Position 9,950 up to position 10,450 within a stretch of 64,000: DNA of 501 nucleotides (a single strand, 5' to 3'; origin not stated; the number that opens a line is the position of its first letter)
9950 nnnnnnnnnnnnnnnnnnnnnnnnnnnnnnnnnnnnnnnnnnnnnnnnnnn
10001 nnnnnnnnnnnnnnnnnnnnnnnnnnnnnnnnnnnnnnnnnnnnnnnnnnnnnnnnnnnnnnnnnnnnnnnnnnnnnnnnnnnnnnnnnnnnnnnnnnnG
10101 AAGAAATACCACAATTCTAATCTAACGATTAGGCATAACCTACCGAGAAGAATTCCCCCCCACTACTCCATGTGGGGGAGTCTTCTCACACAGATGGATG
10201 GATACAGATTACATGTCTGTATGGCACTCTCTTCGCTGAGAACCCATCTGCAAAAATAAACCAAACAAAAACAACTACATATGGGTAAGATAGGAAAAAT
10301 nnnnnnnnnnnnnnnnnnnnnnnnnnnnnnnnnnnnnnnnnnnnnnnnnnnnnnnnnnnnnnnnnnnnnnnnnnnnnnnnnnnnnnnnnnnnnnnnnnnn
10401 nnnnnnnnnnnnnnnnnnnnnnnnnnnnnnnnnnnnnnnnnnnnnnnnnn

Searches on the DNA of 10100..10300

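Call 76: search_rna_families(source=window, start=10100, end=10300, threshold=evalue, max_evalue=1)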
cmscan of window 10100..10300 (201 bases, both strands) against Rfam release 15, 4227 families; matches with E-value up to 1: 1.
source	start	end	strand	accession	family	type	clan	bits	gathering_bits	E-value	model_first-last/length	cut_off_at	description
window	10145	10254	+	RF00065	snoR9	Gene; snRNA; snoRNA; CD-box;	CL00132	13.1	90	0.57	1-128/128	no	Small nucleolar RNA snoR9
